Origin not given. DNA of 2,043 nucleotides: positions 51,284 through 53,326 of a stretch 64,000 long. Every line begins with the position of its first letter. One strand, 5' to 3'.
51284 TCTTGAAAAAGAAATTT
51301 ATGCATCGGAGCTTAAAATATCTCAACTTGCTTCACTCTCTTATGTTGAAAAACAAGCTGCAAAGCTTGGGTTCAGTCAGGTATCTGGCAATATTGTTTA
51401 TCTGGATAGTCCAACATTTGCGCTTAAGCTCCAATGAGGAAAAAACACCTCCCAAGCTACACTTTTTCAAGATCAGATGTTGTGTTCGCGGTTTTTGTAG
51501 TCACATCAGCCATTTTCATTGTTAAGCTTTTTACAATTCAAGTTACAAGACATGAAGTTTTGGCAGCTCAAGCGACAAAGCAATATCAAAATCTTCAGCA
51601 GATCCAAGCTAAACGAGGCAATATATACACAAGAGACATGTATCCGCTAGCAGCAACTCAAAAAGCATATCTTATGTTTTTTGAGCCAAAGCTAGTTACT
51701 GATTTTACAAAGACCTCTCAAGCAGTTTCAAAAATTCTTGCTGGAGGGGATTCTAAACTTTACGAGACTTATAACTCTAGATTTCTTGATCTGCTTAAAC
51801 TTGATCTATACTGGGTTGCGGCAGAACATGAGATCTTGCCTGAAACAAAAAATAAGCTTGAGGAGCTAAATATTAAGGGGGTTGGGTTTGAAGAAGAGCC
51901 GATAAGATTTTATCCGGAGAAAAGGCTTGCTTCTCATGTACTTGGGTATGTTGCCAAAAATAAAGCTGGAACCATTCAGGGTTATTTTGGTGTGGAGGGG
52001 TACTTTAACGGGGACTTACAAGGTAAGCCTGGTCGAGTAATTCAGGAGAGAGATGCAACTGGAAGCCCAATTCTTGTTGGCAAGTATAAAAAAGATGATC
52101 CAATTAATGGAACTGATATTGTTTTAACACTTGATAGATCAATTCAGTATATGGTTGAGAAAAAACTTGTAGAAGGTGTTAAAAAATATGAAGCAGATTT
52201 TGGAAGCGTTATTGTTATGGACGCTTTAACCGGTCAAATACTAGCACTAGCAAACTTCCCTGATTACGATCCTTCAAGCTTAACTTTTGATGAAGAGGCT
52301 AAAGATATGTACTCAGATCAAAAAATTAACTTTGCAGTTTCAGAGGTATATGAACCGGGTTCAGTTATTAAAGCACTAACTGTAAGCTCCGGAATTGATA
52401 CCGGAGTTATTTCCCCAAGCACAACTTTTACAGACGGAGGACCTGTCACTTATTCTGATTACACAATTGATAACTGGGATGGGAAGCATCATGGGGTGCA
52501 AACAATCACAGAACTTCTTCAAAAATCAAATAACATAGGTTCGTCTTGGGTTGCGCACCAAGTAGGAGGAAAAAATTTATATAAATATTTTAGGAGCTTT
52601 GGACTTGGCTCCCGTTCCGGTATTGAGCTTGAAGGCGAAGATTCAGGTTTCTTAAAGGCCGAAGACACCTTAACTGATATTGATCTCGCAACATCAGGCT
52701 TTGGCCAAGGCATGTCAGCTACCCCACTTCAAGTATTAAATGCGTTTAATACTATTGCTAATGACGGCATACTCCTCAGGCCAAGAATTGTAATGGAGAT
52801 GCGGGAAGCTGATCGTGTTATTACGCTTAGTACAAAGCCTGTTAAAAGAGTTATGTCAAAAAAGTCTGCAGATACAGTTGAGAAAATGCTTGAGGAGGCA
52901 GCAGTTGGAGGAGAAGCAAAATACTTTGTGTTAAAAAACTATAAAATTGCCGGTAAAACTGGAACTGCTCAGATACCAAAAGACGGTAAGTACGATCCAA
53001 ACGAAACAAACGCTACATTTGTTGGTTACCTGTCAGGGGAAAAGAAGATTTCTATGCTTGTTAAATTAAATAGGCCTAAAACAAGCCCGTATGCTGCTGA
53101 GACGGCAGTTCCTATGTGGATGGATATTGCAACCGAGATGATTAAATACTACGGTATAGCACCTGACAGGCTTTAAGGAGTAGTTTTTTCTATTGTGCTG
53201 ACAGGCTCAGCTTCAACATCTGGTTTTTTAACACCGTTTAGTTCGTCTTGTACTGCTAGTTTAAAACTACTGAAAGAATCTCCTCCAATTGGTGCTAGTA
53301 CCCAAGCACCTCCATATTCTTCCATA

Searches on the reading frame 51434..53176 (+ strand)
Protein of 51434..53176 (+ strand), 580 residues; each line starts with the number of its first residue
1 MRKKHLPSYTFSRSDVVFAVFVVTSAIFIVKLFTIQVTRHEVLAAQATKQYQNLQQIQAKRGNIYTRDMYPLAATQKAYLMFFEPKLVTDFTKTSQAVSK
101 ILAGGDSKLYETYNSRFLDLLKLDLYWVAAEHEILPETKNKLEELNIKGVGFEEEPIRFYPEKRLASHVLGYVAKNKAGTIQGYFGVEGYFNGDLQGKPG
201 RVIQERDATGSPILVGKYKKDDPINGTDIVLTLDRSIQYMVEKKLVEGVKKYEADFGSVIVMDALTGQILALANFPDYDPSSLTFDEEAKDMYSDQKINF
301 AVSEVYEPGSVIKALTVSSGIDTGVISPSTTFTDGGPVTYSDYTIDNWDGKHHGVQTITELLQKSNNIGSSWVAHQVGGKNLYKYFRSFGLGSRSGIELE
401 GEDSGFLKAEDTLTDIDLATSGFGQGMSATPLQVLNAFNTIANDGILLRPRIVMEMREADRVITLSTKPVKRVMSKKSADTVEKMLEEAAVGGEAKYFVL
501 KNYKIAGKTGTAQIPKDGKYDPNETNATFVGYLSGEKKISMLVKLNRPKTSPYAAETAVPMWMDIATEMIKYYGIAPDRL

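Call 57: search_protein_families(library=ncbifam, max_evalue=1e-10, proteins=[window:51434-53176:+])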
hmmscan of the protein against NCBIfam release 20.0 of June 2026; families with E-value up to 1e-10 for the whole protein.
window:51434-53176:+ (580 aa): 19 families
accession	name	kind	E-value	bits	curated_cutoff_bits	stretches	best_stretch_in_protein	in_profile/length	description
TIGR02214.1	spoVD_pbp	equivalog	6.8e-115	384.8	688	1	19-578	7-563/636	stage V sporulation protein D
TIGR03423.1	pbp2_mrdA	equivalog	8.4e-86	288.8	455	1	14-527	3-550/593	penicillin-binding protein 2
NF053573.1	PBP2_PenA_Neis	exception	1.7e-66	225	1105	1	7-578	21-569/572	peptidoglycan D,D-transpeptidase PBP2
NF038271.1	strep_PBP2X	exception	6.7e-60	203.1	1050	1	138-522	163-563/750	penicillin-binding protein PBP2X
NF011685.0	PRK15105.1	subfamily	2.9e-57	194.5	737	1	20-580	30-568/588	peptidoglycan glycosyltransferase FtsI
NF008061.0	PRK10795.1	equivalog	5.5e-45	154.1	962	1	12-515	20-552/634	peptidoglycan DD-transpeptidase MrdA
NF051842.1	PBP4_5_Efaec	equivalog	1.1e-35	123.1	700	1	53-546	157-645/668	penicillin-binding protein PBP4(5)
TIGR02074.1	PBP_1a_fam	subfamily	1.4e-32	113.2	508.75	1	225-570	222-533/535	PBP1A family penicillin-binding protein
NF033378.1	MECD_PBP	exception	1.7e-26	92.7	1450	1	50-537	142-630/678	PBP2a family beta-lactam-resistant peptidoglycan transpeptidase MecD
NF038278.1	strep_PBP2B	exception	6e-23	81.2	975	1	171-543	255-650/678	penicillin-binding protein PBP2B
TIGR02073.1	PBP_1c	equivalog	8.1e-19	67.7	494.2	1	214-514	229-496/728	penicillin-binding protein 1C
NF000406.1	MECB_PBP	exception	1.3e-18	66.8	1450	1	158-534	240-628/674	PBP2a family beta-lactam-resistant peptidoglycan transpeptidase MecB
NF000237.1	MECA_PBP2A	equivalog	5.7e-18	64.5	750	1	44-515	134-604/668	PBP2a family beta-lactam-resistant peptidoglycan transpeptidase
NF051885.1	tranpepglycosPbpC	equivalog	2.5e-16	59.4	900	1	293-517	346-549/632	multimodular transpeptidase-transglycosylase PbpC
NF038276.1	strep_PBP2A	exception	1.6e-15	56.4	1100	1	296-527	382-590/716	penicillin-binding protein PBP2A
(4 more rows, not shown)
